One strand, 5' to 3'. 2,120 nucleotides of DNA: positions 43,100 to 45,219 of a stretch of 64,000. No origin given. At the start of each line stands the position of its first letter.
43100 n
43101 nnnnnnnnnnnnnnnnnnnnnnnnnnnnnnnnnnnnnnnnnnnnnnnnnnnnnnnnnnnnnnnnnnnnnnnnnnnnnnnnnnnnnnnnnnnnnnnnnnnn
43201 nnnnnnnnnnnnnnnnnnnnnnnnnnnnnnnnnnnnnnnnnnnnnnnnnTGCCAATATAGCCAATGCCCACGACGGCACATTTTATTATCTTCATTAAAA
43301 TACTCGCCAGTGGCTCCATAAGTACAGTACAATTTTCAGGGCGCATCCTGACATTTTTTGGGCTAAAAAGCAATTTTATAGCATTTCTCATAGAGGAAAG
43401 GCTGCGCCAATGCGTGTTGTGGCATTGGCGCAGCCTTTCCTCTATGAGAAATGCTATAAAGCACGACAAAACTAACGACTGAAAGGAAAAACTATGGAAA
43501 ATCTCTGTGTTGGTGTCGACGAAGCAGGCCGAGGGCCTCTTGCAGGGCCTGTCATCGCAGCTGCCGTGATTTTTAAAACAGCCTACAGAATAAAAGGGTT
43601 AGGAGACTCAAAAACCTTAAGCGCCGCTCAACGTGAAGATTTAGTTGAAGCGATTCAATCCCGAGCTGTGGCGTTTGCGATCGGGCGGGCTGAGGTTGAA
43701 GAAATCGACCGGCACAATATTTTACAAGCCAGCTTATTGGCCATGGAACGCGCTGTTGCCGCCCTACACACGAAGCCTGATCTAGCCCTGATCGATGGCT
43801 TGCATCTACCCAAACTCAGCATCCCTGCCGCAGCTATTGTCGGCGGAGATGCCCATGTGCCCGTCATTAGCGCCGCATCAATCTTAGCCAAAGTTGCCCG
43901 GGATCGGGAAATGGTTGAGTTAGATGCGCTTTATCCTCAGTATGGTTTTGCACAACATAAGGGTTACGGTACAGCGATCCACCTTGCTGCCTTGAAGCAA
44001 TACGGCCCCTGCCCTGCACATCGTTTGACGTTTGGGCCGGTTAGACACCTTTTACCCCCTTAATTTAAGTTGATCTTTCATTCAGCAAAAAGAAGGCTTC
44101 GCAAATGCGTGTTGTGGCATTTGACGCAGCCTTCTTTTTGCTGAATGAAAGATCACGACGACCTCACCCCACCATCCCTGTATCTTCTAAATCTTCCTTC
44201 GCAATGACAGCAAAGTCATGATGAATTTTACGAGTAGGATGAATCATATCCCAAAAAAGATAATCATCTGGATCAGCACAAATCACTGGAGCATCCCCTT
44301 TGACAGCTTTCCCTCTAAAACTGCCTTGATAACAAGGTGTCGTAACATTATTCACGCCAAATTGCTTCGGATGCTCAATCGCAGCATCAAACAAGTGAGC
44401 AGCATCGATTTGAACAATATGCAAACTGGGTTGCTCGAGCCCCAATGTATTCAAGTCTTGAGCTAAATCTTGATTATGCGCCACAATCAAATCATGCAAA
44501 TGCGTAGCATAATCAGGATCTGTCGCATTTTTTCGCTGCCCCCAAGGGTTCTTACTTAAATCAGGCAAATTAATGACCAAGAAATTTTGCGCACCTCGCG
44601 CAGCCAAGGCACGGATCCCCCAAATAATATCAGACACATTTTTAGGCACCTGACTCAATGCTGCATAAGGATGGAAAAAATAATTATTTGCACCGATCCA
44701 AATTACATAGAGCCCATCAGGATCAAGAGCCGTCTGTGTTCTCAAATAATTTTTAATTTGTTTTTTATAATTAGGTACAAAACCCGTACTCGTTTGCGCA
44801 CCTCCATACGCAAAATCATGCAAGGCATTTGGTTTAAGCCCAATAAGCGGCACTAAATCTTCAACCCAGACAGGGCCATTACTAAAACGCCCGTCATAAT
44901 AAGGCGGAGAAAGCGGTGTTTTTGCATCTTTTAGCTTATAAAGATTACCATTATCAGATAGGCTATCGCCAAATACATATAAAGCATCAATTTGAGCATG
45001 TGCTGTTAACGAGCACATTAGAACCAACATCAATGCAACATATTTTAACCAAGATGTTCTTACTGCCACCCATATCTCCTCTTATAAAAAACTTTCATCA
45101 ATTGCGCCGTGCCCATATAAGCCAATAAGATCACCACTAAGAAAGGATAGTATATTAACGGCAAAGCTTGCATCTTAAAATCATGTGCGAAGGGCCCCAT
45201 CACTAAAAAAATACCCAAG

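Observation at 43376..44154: Two related nested hairpins with identical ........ loops symmetrically flanking rnhB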

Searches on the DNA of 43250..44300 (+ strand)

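Call 56: search_rna_families(source=window, start=43250, end=44300, threshold=evalue, max_evalue=10)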
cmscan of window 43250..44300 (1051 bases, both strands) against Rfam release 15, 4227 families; matches with E-value up to 10: 16.
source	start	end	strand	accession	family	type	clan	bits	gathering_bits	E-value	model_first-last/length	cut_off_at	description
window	43376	43461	+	RF04130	MIR7996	Gene; miRNA;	-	39.6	119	3.3e-05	1-190/190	no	MIR7996 microRNA precursor family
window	43385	43450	-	RF03578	mir-3910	Gene; miRNA;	-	39.2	95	3.5e-06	1-82/82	no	mir-3910 microRNA precursor family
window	43377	43458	+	RF00877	mir-592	Gene; miRNA;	-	37.9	67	1.5e-06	1-88/88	no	mir-592 microRNA precursor family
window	43386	43449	+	RF02520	mir-965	Gene; miRNA;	-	33.2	43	0.00011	1-76/76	no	mir-965 microRNA precursor family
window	43386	43449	-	RF02520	mir-965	Gene; miRNA;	-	32.9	43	0.00014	1-76/76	no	mir-965 microRNA precursor family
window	44075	44153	+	RF04118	MIR9481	Gene; miRNA;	-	28.3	130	0.0015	1-135/135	no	MIR9481 microRNA precursor family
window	44084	44142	-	RF03623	mir-1252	Gene; miRNA;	-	28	70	0.027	1-65/65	no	mir-1252 microRNA precursor family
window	44075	44151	-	RF04156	MIR2670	Gene; miRNA;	-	26.3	117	0.0033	1-200/200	no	MIR2670 microRNA precursor family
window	44084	44142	+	RF03623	mir-1252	Gene; miRNA;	-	25.9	70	0.082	1-65/65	no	mir-1252 microRNA precursor family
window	44072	44156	+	RF01901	mir-284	Gene; miRNA;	-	25.2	60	0.041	1-98/98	no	mir-284 microRNA precursor family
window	43391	43444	+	RF00833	mir-70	Gene; miRNA;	-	20.9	90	0.37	1-79/79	no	mir-70 microRNA precursor family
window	43386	43475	+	RF00403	SNORA41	Gene; snRNA; snoRNA; HACA-box;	-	19.2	80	2.3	1-133/133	no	Small nucleolar RNA SNORA41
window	44071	44155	+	RF00853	mir-304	Gene; miRNA;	-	18.7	99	0.82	1-88/88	no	mir-304 microRNA precursor family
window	44062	44154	+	RF00600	SNORA79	Gene; snRNA; snoRNA; HACA-box;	-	17.6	55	4.4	58-135/143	no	Small nucleolar RNA SNORA79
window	43376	43459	-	RF00468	HCV_SLVII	Cis-reg;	-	17.5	63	0.65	1-70/70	no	Hepatitis C virus stem-loop VII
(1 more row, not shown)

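Call 57: search_dna_similar(query=window:43390-43445:+, collection=plasmids, mode=distant, max_evalue=1, max_rows=10)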
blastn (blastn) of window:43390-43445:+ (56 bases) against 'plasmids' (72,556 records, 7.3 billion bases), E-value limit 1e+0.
No match.

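Call 58: search_dna_similar(query=window:43390-43445:+, collection=phages, mode=distant, max_evalue=1, max_rows=10)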
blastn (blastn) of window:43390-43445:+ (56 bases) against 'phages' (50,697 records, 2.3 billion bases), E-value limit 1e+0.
No match.

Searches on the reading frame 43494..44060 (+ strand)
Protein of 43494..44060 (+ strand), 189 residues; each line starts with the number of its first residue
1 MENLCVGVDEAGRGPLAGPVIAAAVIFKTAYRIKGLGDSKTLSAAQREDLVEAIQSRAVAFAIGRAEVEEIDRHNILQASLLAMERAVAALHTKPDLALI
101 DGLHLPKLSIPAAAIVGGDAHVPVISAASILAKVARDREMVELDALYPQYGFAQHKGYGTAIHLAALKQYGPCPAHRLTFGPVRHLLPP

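Call 11: find_encoding_contigs(protein=window:43494-44060:+, flank=10000, max_places=10)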
Protein window:43494-44060:+ (189 aa): 11 contigs read that carry it; 4 places shown.
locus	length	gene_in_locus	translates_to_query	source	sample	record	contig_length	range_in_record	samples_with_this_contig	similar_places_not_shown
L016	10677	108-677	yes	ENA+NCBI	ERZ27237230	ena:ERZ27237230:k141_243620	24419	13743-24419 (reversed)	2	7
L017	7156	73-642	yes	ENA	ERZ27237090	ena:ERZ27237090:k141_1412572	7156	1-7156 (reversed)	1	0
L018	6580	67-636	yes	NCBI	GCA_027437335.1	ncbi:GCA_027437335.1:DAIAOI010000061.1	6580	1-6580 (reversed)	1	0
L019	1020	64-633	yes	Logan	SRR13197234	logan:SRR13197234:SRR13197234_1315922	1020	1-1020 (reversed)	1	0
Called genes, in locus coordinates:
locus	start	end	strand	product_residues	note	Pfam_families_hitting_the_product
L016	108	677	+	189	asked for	PF01351:RNase_HII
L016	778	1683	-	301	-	PF00657:Lipase_GDSL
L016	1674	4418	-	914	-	PF00690:Cation_ATPase_N, PF00122:E1-E2_ATPase, PF00702:Hydrolase, PF08282:Hydrolase_3 (faint), PF13246:Cation_ATPase, PF00689:Cation_ATPase_C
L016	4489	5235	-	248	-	PF01209:Ubie_methyltran, PF13489:Methyltransf_23, PF13847:Methyltransf_31, PF08241:Methyltransf_11, PF08242:Methyltransf_12, PF13649:Methyltransf_25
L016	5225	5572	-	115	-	PF06155:GBBH-like_N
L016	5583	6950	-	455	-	PF00493:MCM (faint), PF01078:Mg_chelatase (faint), PF13401:AAA_22 (faint), PF00004:AAA (weak), PF07728:AAA_5 (faint), PF07724:AAA_2, PF00004:AAA (weak)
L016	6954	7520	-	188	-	PF00227:Proteasome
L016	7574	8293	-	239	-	PF05036:SPOR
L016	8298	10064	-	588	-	PF03485:Arg_tRNA_synt_N, PF00750:tRNA-synt_1d, PF05746:DALR_1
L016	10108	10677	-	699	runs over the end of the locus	PF08448:PAS_4, PF00512:HisKA, PF02518:HATPase_c, PF00072:Response_reg, PF01627:Hpt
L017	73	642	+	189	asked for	PF01351:RNase_HII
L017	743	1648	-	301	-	PF00657:Lipase_GDSL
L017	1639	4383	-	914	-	PF00690:Cation_ATPase_N, PF00122:E1-E2_ATPase, PF00702:Hydrolase, PF08282:Hydrolase_3 (faint), PF13246:Cation_ATPase, PF00689:Cation_ATPase_C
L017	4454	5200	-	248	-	PF01209:Ubie_methyltran, PF13489:Methyltransf_23, PF13847:Methyltransf_31, PF08241:Methyltransf_11, PF08242:Methyltransf_12, PF13649:Methyltransf_25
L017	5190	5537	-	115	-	PF06155:GBBH-like_N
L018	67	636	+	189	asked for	PF01351:RNase_HII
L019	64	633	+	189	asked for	PF01351:RNase_HII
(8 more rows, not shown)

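Call 14: find_homologous_proteins(query=window:43494-44060:+)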
Query window:43494-44060:+ (189 aa): 8000 proteins with E <= 0.001 among 8000 candidates; the best 120 are listed.
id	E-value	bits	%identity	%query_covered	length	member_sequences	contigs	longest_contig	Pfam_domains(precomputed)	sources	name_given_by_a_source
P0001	4.2e-116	403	100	100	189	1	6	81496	PF01351.26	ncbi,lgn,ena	-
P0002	9.7e-79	281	71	98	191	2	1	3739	PF01351.26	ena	-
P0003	2.1e-69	251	67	99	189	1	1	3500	PF01351.26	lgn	-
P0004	1.7e-68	248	66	99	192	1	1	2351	PF01351.26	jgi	jgi:ribonuclease HII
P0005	1.1e-67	245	69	96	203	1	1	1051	PF01351.26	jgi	jgi:ribonuclease HII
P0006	2.4e-67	244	69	96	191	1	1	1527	PF01351.26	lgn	-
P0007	3.4e-67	244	65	98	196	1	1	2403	PF01351.26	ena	-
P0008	4.0e-67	244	65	98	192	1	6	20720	PF01351.26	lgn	-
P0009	8.9e-67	242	69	96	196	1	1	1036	PF01351.26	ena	-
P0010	9.4e-67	242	66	97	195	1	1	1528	PF01351.26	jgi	jgi:ribonuclease HII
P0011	1.4e-66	242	65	97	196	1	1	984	PF01351.26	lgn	-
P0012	1.8e-66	242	66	98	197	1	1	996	PF01351.26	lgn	-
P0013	3.0e-66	241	66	98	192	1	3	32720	PF01351.26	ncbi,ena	-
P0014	3.3e-66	241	66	98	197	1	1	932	PF01351.26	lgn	-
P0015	3.7e-66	240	66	95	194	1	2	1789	PF01351.26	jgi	jgi:ribonuclease HII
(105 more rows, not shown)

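Call 23: find_encoding_contigs(protein=P0002, flank=4000, max_places=4)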
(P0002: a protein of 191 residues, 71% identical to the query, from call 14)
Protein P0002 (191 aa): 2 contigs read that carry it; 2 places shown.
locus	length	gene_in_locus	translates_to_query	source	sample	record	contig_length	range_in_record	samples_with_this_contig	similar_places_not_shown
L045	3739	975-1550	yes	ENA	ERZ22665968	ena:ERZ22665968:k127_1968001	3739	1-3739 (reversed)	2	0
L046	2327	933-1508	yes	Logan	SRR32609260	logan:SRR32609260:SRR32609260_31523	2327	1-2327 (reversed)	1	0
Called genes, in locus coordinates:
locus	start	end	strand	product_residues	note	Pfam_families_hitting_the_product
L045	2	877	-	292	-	?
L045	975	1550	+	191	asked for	PF01351:RNase_HII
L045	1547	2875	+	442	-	PF02811:PHP, PF07733:DNA_pol3_alpha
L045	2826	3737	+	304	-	?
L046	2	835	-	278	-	?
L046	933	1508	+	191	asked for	PF01351:RNase_HII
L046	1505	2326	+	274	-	?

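Call 24: find_encoding_contigs(protein=P0003, flank=4000, max_places=4)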
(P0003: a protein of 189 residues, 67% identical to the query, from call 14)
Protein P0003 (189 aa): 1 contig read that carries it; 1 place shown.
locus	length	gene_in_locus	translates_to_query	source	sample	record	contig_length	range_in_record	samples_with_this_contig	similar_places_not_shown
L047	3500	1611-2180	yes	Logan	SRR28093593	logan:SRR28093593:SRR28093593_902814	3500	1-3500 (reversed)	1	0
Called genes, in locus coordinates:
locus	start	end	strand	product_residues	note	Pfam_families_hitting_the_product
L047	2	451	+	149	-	?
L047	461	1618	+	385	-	PF02684:LpxB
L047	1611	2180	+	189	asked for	PF01351:RNase_HII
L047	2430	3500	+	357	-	?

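Call 60: find_homologous_proteins(query=P0122, max_evalue=1e-50)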
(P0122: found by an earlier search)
Query P0122 (501 aa): 8000 proteins with E <= 1e-50 among 8000 candidates; the best 120 are listed.
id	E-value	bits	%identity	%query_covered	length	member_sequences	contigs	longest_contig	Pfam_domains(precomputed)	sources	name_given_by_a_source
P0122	0.0e+0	1134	100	100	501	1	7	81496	PF01336.32,PF00152.26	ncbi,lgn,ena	-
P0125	2.9e-244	829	72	99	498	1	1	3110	PF01409.26,PF01336.32,PF00152.26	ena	-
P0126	7.8e-243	824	71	100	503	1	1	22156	PF01336.32,PF00152.26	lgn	-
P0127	8.3e-230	782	69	99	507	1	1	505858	PF01336.32,PF00152.26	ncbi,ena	-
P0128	1.3e-228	778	69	99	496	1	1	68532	PF01336.32,PF00152.26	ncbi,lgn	-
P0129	1.3e-228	778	68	98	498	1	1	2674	PF01336.32,PF00152.26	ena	-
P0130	7.1e-228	775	69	98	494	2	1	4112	PF01336.32,PF00152.26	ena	-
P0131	3.0e-227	773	68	100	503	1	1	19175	PF01336.32,PF00152.26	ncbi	-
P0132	1.0e-226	771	69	100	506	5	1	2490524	PF01336.32,PF00152.26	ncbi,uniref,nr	ncbi:lysine--tRNA ligase [Thiohalophilus sp.]|uniref:lysine--tRNA ligase n=1 Tax=Thiohalophilus sp. 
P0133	1.2e-226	771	70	98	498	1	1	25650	PF01409.26,PF01336.32,PF00152.26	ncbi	-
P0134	1.2e-226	771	69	98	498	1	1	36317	PF01336.32,PF00152.26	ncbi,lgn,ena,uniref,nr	ncbi:MAG TPA: lysine--tRNA ligase [Sedimenticola thiotaurini]|uniref:Lysine--tRNA ligase n=1 Tax=Sed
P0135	1.4e-226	771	69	100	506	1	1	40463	PF01336.32,PF00152.26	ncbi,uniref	ncbi:lysine--tRNA ligase [Thiohalophilus sp.]|uniref:lysine--tRNA ligase n=1 Tax=Thiohalophilus sp. 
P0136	2.7e-226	770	67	99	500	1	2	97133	PF01336.32,PF00152.26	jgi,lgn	jgi:lysyl-tRNA synthetase class 2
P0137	6.4e-226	769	69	97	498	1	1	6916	PF01336.32,PF00152.26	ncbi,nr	ncbi:MAG: lysine--tRNA ligase [Sedimenticola sp.]|nr:lysine--tRNA ligase [Sedimenticola sp.]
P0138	9.7e-226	768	69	99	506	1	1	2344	PF01336.32,PF00152.26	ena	-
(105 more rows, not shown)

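Call 61: find_encoding_contigs(protein=P0126, flank=10000, max_places=3)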
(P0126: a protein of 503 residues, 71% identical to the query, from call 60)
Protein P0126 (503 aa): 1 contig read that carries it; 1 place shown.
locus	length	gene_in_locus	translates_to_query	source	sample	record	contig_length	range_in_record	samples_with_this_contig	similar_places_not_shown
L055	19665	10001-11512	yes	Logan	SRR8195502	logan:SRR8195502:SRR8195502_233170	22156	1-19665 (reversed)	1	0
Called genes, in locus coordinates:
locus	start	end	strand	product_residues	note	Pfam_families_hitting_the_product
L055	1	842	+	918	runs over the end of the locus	PF07517:SecA_DEAD, PF00270:DEAD (weak), PF01043:SecA_PP_bind, PF21090:P-loop_SecA, PF07516:SecA_SW, PF02810:SEC-C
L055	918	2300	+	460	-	PF01554:MatE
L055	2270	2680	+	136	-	PF00293:NUDIX, PF14815:NUDIX_4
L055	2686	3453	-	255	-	PF07072:ZapD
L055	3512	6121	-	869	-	PF00580:UvrD-helicase, PF13245:AAA_19 (weak), PF13361:UvrD_C, PF13538:UvrD_C_2 (faint)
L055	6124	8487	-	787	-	PF12705:PDDEXK_1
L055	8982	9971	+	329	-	PF03462:PCRF, PF00472:RF-1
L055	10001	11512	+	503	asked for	PF01336:tRNA_anti-codon, PF00152:tRNA-synt_2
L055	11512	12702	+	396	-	PF00083:Sugar_tr, PF13347:MFS_2 (faint), PF07690:MFS_1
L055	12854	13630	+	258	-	PF13505:OMP_b-brl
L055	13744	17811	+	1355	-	PF00314:Thaumatin (faint)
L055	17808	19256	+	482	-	PF01523:PmbA_TldD_1st, PF19290:PmbA_TldD_2nd, PF19289:PmbA_TldD_3rd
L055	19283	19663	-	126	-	?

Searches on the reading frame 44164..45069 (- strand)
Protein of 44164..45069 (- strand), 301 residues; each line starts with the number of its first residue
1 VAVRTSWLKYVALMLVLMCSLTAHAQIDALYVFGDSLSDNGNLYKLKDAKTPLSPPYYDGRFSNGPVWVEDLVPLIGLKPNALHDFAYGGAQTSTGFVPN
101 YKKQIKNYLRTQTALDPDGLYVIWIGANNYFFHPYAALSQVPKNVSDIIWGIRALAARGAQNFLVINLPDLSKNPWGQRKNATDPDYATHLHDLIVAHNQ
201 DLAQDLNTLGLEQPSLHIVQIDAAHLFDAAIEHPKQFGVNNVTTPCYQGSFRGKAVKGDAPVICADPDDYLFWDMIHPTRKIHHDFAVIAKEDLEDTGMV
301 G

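Call 73: find_encoding_contigs(protein=window:44164-45069:-, flank=3000, max_places=10)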
Protein window:44164-45069:- (301 aa): 10 contigs read that carry it; 1 place shown.
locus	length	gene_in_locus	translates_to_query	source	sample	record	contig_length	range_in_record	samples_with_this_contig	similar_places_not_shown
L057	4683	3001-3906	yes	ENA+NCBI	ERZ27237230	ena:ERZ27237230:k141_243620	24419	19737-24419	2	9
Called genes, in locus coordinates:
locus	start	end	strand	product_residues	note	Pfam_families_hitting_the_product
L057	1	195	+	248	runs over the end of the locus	PF01209:Ubie_methyltran, PF13489:Methyltransf_23, PF13847:Methyltransf_31, PF08241:Methyltransf_11, PF08242:Methyltransf_12, PF13649:Methyltransf_25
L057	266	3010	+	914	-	PF00690:Cation_ATPase_N, PF00122:E1-E2_ATPase, PF00702:Hydrolase, PF08282:Hydrolase_3 (faint), PF13246:Cation_ATPase, PF00689:Cation_ATPase_C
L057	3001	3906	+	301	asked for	PF00657:Lipase_GDSL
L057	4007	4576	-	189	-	PF01351:RNase_HII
